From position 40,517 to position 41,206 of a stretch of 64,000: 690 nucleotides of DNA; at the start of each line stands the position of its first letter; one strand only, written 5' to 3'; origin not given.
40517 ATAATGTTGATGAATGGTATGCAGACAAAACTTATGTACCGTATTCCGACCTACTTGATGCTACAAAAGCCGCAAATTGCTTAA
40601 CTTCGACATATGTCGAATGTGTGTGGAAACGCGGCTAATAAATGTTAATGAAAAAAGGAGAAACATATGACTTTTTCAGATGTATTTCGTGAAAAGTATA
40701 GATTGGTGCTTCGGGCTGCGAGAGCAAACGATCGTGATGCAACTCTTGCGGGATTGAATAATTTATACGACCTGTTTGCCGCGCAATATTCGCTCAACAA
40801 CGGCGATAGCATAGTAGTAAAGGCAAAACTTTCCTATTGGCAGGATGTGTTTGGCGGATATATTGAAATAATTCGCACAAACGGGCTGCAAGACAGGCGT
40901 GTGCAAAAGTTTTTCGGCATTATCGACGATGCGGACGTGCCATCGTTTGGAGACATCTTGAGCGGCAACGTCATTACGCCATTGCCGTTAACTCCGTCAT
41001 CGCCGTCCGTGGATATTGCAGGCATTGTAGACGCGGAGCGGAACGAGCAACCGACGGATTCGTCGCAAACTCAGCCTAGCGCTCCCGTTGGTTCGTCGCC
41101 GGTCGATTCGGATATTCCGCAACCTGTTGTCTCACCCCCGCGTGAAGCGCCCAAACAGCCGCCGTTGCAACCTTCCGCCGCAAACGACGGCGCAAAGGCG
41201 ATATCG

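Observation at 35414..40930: One ~80-aa three-helix (MIT-like) N-terminal module is shared by three different enzymes: AAA+ ATPase, serine protease and RuvB-like ATPase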

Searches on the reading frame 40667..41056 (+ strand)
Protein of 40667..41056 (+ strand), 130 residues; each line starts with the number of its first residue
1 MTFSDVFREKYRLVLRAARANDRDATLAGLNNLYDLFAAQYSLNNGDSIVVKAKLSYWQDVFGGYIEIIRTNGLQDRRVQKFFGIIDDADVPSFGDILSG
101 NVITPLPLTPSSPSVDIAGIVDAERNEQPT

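Call 48: predict_structure(alignment_id=A7)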
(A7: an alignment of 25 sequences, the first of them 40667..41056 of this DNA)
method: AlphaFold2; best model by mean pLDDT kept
length: 130 residues; sequences in the alignment: 25
mean_pLDDT: 76.9   pTM: 0.67
mean pLDDT of the five models: 76.9, 76.4, 74.9, 73.3, 71.6
residues with pLDDT >= 90: 40; 70-90: 54; 50-70: 11; < 50: 25
segments of 3 or more residues with pLDDT < 50: 107-130
pLDDT, mean of each block of 10 residues (from residue 1): 87 93 93 87 69 83 89 91 88 83 51 42 41
secondary structure, 60 per line:
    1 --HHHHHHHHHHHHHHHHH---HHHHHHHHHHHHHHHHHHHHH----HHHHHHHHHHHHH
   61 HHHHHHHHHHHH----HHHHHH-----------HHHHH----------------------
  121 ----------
elements in order: H3-19 H23-43 H48-72 H77-82 H94-98
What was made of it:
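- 40667..40924 (+): N-module of the RuvB-like protein (residues 1-86). AF2 pLDDT 83-93 in the helices 3-19, 23-43 and 48-72 (call 48).
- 41006..41032 (+): Linker motif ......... in the RuvB-like protein. Disordered in the AF2 model (pLDDT below 50, call 48).
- On MIT domain (Pfam PF04212): The AF2 single-chain model left the in-cis motif disordered (call 48).
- Checked: The AF2 model of RuvB-like residues 1-130 has helices 3-19, 23-43 and 48-72, plus two short helices, then disorder (call 48).
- AF2 did not dock the RuvB-like linker motif onto its own N-module (pLDDT below 50, call 48).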

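Call 51: fold_search(model_id=the predicted structure, library=pdb)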
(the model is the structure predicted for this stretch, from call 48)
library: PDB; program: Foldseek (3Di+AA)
matches with E <= 10: 173; with E <= 0.001: 0
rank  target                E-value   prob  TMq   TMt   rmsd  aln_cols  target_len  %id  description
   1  2w2u_B                6.5e-01  0.97  0.41  0.66   3.2        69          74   13  STRUCTURAL INSIGHT INTO THE INTERACTION BETWEEN ARCHAEAL ESCRT-III AND AAA-ATPASE (released 2009-07-14)
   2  2w2u_A                8.0e-01  0.96  0.42  0.66   3.2        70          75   13  STRUCTURAL INSIGHT INTO THE INTERACTION BETWEEN ARCHAEAL ESCRT-III AND AAA-ATPASE (released 2009-07-14)
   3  5maw_E                8.0e-01  0.75  0.40  0.45   6.8       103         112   11  Crystal structure of the flagellin-FliS complex from Bacillus subtilis (released 2017-12-20)
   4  9mm5_A                9.4e-01  0.89  0.37  0.64   3.6        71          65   20  CGRP Receptor in complex with dC2_049 (released 2026-01-28)
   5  2rpa_MODEL_1_A        1.0e+00  0.90  0.41  0.63   3.6        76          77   12  The solution structure of N-terminal domain of microtubule severing enzyme (released 2009-05-26)
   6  2crb_MODEL_1_A        1.0e+00  0.82  0.42  0.54   9.3        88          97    9  Solution structure of MIT domain from mouse NRBF-2 (released 2005-11-20)
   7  3k1i_B                1.0e+00  0.80  0.35  0.42   4.6        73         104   10  Crystal strcture of FliS-HP1076 complex in H. pylori (released 2010-06-30)
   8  6gow_E                1.2e+00  0.84  0.40  0.45   3.5        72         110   10  Crystal structure of the flagellin-FliS complex from Bacillus subtilis crystallized in spacegroup P22121 (released 2018-08-29)
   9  2awc                  1.3e+00  0.66  0.31  0.31   5.5        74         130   12  deoxy-DcrH-Hr (released 2006-08-15)
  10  6gzc_D                1.4e+00  0.90  0.40  0.62   2.8        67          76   12  heterotetrameric katanin p60:p80 complex (released 2019-08-07)
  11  5ow5_B                1.4e+00  0.90  0.40  0.61   2.8        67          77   12  p60p80-CAMSAP complex (released 2018-07-11)
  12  4u7i_A                1.4e+00  0.18  0.24  0.31   8.7        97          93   11  Structure of the complex of Spartin MIT and IST1 MIM (released 2015-02-11)
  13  9fco_T                1.6e+00  0.72  0.34  0.48   3.6        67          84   16  Structure of E. coli 30S-IF1-IF3-mRNA-Kasugamycin complex (released 2025-03-19)
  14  2avk                  1.6e+00  0.44  0.28  0.28   5.3        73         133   14  met-azido-DcrH-Hr (released 2006-08-08)
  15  8buu_t                1.7e+00  0.66  0.32  0.44   4.5        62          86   11  ARE-ABCF VmlR2 bound to a 70S ribosome (released 2023-04-05)
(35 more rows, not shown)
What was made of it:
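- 40667..40924 (+): About 22 of the top 50 hits are MIT-type domains (call 51).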

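Call 94: fold_search(model_id=the predicted structure, library=viral)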
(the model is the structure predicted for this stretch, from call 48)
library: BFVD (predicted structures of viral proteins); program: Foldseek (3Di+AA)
matches with E <= 10: 234; with E <= 0.001: 0
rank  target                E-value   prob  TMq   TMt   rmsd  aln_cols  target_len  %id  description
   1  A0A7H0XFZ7            5.1e-01  0.69  0.31  0.46   5.0        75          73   20  Uncharacterized protein [Pseudomonas phage phiK7A1]
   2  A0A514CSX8            8.2e-01  0.30  0.26  0.37   5.8        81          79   26  Uncharacterized protein [Achromobacter phage Motura]
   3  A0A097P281            8.7e-01  0.23  0.29  0.28  19.5       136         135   15  ORF49 [Cydia pomonella granulosis virus]
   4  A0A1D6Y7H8            9.2e-01  0.38  0.31  0.18  18.5       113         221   18  (no name in the UniProt tables at hand)
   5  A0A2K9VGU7            1.0e+00  0.97  0.48  0.40   2.3        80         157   16  (no name in the UniProt tables at hand)
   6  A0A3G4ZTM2            1.3e+00  0.44  0.23  0.13  11.1        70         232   17  RING-type domain-containing protein [Edafosvirus sp.]
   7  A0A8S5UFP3            1.4e+00  0.25  0.31  0.14  14.0       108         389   17  Uncharacterized protein [Myoviridae sp. ctcyQ27]
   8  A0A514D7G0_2          1.5e+00  0.23  0.36  0.07  15.8       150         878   14  RNA-dependent RNA polymerase [Picornavirales sp.]
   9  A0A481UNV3            1.6e+00  0.11  0.29  0.20  16.6       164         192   15  (no name in the UniProt tables at hand)
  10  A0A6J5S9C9            1.6e+00  0.18  0.31  0.23  17.8       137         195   18  Uncharacterized protein [uncultured Caudovirales phage]
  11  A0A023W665            1.7e+00  0.28  0.25  0.30   8.3        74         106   14  Uncharacterized protein [Serratia phage PS2]
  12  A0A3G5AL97            1.7e+00  0.09  0.26  0.19  23.3       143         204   15  Uncharacterized protein [Sylvanvirus sp.]
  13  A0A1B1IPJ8            1.9e+00  0.60  0.36  0.51   4.8        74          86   18  (no name in the UniProt tables at hand)
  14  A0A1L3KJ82            1.9e+00  0.20  0.38  0.25  21.9       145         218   15  (no name in the UniProt tables at hand)
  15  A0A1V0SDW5            2.0e+00  0.47  0.36  0.41   4.3        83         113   14  Uncharacterized protein [Indivirus ILV1]
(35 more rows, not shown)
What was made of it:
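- Tried and rejected: BFVD fold search was uninformative (call 94).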
